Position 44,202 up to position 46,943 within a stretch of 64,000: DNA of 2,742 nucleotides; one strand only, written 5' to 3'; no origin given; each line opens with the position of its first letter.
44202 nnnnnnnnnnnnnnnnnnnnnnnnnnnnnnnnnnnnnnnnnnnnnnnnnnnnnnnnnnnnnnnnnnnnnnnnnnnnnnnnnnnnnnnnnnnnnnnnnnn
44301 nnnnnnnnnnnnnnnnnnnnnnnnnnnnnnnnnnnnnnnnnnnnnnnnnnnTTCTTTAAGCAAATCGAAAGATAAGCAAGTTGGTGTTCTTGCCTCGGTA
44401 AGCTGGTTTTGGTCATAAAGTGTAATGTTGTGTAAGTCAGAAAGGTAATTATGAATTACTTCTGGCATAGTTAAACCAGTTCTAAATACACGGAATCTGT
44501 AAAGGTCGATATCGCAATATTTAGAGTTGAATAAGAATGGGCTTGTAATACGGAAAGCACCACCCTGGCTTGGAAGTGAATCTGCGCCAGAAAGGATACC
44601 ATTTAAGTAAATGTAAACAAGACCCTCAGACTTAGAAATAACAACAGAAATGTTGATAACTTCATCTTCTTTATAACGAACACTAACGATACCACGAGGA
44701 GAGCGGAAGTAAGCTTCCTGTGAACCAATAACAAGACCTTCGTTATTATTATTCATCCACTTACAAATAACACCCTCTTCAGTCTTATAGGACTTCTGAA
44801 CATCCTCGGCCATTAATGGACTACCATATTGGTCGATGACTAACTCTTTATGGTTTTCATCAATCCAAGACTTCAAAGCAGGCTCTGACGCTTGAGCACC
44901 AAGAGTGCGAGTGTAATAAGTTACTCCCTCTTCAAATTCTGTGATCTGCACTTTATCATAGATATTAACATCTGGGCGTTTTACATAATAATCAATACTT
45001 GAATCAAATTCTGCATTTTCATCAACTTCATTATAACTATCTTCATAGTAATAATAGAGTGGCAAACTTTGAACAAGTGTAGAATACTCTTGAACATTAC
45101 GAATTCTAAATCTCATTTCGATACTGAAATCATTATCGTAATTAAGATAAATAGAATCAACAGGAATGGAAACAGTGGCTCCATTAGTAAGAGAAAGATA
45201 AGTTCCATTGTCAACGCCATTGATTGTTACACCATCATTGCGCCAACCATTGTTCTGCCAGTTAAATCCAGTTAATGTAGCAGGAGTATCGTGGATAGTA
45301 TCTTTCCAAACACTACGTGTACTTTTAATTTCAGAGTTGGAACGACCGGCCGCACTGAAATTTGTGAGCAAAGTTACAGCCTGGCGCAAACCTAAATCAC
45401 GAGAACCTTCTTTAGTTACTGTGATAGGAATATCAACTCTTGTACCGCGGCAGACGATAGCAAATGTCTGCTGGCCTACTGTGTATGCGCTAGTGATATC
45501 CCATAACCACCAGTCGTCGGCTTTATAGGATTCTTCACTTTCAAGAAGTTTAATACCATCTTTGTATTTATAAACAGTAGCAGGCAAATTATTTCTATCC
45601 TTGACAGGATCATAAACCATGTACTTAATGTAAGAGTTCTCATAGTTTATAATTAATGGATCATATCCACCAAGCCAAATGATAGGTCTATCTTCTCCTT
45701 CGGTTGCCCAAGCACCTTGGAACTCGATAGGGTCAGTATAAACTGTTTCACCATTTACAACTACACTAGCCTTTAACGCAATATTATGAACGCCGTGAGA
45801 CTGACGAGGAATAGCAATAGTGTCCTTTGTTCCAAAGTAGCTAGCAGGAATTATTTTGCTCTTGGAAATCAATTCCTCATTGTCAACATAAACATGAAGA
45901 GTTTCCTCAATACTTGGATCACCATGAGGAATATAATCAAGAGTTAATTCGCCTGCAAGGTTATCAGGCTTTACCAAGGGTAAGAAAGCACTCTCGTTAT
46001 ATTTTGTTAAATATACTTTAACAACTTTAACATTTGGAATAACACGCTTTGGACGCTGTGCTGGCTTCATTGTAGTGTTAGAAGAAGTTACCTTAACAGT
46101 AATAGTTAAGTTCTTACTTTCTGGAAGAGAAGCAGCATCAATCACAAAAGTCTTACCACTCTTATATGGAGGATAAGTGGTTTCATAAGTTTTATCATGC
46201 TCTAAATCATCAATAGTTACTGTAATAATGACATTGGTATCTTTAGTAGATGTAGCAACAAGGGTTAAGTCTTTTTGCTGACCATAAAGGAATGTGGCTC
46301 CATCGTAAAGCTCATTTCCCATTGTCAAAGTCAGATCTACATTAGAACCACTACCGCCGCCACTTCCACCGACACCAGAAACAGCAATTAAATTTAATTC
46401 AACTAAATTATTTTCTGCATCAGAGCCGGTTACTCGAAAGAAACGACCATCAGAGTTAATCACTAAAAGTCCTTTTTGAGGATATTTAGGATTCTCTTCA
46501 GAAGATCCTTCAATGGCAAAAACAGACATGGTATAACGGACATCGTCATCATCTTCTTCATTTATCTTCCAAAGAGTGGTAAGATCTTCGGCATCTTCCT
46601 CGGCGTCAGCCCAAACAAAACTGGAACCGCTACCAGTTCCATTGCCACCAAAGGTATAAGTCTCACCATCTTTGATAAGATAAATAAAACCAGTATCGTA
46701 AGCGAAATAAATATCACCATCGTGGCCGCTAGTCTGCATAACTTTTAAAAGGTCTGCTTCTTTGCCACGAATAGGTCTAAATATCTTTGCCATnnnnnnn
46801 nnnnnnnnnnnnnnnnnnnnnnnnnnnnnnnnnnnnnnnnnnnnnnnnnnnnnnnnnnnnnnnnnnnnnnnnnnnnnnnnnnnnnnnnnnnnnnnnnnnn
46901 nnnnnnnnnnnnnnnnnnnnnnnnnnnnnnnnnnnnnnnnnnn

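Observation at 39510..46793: A 2427-aa fibre-like protein with a BspA-type leucine-rich-repeat C-terminus, encoded as one ORF only under TAG=Gln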

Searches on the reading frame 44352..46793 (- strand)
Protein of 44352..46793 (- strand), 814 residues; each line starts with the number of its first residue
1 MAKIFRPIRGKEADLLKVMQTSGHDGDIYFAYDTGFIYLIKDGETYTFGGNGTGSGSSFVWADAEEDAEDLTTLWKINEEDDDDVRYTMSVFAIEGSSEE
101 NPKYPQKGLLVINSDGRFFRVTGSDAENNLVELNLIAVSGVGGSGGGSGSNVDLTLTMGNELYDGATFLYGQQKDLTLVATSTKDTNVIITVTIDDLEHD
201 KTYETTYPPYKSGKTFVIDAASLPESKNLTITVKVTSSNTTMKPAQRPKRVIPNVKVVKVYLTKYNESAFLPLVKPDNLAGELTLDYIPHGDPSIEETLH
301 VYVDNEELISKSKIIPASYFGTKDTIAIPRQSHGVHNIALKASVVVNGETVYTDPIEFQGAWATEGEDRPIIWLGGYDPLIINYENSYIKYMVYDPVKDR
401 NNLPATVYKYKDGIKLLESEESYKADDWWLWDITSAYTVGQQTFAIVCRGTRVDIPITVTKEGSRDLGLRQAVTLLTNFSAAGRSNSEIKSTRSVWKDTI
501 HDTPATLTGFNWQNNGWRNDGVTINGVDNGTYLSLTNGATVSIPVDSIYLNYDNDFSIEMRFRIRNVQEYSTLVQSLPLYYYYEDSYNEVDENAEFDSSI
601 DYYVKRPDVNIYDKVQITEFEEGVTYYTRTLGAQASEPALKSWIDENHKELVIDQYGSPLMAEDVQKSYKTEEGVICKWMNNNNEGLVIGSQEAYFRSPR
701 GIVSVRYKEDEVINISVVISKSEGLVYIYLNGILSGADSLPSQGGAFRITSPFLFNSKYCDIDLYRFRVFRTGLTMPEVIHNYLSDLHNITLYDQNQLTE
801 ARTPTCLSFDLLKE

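Call 65: search_protein_families(library=pfam, max_evalue=0.05, proteins=[window:44352-46793:-])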
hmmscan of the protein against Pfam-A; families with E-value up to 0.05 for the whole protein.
seq(814 aa): 0 families

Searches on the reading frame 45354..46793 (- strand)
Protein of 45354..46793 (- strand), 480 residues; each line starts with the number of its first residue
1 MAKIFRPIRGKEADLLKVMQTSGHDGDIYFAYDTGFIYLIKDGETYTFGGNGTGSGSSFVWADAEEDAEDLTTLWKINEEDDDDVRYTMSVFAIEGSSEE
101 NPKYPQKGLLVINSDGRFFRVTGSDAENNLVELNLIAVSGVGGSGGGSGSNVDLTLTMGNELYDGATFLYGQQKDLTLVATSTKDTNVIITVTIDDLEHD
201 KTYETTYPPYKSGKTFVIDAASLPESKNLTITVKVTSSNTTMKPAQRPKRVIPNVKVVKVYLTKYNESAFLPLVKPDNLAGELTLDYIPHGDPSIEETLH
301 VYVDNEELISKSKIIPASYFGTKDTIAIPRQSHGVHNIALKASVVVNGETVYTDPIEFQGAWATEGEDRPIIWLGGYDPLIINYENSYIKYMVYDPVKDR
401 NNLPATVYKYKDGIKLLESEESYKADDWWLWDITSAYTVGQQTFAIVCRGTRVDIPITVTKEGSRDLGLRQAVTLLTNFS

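Call 76: predict_structure(alignment_id=A3)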
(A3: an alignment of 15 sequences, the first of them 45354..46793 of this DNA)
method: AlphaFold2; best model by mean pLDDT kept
length: 480 residues; sequences in the alignment: 15
mean_pLDDT: 82.8   pTM: 0.56
mean pLDDT of the five models: 82.8, 82.8, 82.7, 82.2, 82.1
residues with pLDDT >= 90: 193; 70-90: 217; 50-70: 42; < 50: 28
segments of 3 or more residues with pLDDT < 50: 1-5, 51-56, 139-150, 478-480
pLDDT, mean of each block of 10 residues (from residue 1): 55 81 74 74 72 50 71 77 80 84 82 80 87 74 31 78 82 85 90 90 92 88 88 91 82 88 87 90 93 90 93 92 94 95 87 91 94 91 88 93 95 95 89 91 95 94 62 49
secondary structure, 60 per line:
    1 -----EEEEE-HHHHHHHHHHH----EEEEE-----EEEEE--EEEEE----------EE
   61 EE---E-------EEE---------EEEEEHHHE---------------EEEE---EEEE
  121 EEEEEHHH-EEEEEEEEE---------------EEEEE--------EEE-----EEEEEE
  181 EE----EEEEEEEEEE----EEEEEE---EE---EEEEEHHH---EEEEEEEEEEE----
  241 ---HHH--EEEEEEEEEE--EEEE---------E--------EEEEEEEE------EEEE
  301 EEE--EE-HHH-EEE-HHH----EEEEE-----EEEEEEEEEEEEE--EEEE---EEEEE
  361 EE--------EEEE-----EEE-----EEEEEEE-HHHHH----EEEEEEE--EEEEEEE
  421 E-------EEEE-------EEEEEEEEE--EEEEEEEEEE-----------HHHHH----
elements in order: E6-10 H12-22 E27-31 E37-41 E44-48 E59-62 E74-76 E86-90 E110-113 E117-125 E130-138 E154-158 E167-169 E175-182 E187-196 E201-206 E215-219 E226-236 E249-258 E261-264 E283-290 E297-303 E313-315 E324-328 E334-346 E349-352 E356-362 E371-374 E380-382 E388-394 H396-400 E405-411 E414-421 E429-432 E440-448 E451-460 H472-476

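Call 77: search_solved_structures(query=A3, max_evalue=10, show_alignments=1)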
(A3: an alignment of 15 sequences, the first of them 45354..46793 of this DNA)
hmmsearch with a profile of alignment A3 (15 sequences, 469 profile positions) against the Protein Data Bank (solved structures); distinct sequences matched with E-value up to 10: 5.
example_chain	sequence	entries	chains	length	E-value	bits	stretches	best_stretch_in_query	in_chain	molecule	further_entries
22pl_C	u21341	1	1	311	0.012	17.6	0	247-305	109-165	Oncostatin-M-specific receptor subunit beta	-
1zvn_A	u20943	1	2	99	0.33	12.9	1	38-100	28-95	Cadherin 1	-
6cc7_A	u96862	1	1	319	0.43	12.5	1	23-90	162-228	Glycoside hydrolase family 62 protein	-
5jyl_B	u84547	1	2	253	1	11.2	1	129-222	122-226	scFv TSP7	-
8pww_B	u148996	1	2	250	1.6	10.6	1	123-180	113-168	scFv fragment for antibody MAD8-151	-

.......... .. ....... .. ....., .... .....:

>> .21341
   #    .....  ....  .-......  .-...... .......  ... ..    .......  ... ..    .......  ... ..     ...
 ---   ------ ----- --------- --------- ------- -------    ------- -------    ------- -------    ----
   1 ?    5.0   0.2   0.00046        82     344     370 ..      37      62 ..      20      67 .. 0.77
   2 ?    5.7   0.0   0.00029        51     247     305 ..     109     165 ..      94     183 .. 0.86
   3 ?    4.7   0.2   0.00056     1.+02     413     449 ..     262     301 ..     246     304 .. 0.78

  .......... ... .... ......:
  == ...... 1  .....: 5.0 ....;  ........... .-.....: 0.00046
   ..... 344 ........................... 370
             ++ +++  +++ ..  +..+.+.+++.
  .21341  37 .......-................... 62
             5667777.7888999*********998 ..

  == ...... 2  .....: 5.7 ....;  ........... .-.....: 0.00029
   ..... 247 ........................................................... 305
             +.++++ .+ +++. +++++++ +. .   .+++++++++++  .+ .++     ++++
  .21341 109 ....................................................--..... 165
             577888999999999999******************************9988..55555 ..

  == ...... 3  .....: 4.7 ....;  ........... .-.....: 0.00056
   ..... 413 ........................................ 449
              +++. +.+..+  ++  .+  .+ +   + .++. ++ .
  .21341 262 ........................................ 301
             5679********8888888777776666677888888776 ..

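Call 80: fold_search(model_id=the predicted structure, library=viral)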
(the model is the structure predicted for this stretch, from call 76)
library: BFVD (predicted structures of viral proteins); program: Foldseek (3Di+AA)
matches with E <= 10: 1329; with E <= 0.001: 254
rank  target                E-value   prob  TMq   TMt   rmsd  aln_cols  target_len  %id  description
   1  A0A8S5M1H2            1.9e-21  1.00  0.38  0.22  23.2       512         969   18  Uncharacterized protein [Siphoviridae sp. ctLAw30]
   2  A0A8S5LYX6            1.1e-19  1.00  0.39  0.18  38.6       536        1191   15  Uncharacterized protein (Fragment) [Siphoviridae sp. ct9Y44]
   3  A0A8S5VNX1            1.2e-19  1.00  0.43  0.43   9.2       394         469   18  (no name in the UniProt tables at hand)
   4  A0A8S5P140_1          7.7e-19  1.00  0.43  0.22  14.7       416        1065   15  Spore coat protein H kinase fold, TRANSFERASE [Myoviridae sp. ctrCp2]
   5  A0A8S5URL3            2.0e-18  1.00  0.44  0.18   7.4       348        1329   18  Uncharacterized protein (Fragment) [Siphoviridae sp. ctg6c78]
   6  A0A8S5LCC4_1          7.2e-16  1.00  0.42  0.20  10.2       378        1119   17  Spore coat protein [Siphoviridae sp. cttU829]
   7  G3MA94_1              2.2e-13  1.00  0.31  0.18   9.0       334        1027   14  Gp353 [Bacillus phage G]
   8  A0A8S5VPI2            2.5e-13  1.00  0.41  0.31   7.5       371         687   14  (no name in the UniProt tables at hand)
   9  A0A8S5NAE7            2.8e-13  1.00  0.40  0.43   7.3       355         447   13  Uncharacterized protein (Fragment) [Siphoviridae sp. ctu3K14]
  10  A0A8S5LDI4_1          1.6e-12  1.00  0.34  0.18  19.2       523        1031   14  Leucine-rich repeat protein [Siphoviridae sp. ctCCX1]
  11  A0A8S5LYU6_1          2.0e-12  1.00  0.45  0.24  11.7       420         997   16  DUF1566 domain-containing protein [Siphoviridae sp. ctkcl3]
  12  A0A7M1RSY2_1          4.0e-11  1.00  0.27  0.13  22.5       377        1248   12  Spore coat protein-like protein [uncultured phage cr124_1]
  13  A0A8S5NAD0            5.4e-11  1.00  0.34  0.29  20.9       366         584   16  Uncharacterized protein (Fragment) [Siphoviridae sp. ctjd446]
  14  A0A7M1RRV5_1          8.4e-11  1.00  0.32  0.14  11.2       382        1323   12  Internalin-like protein [uncultured phage cr52_1]
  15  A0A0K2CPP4            1.2e-10  1.00  0.19  0.11  28.1       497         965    8  LamG-like jellyroll fold domain-containing protein [Brevibacillus phage SecTim467]
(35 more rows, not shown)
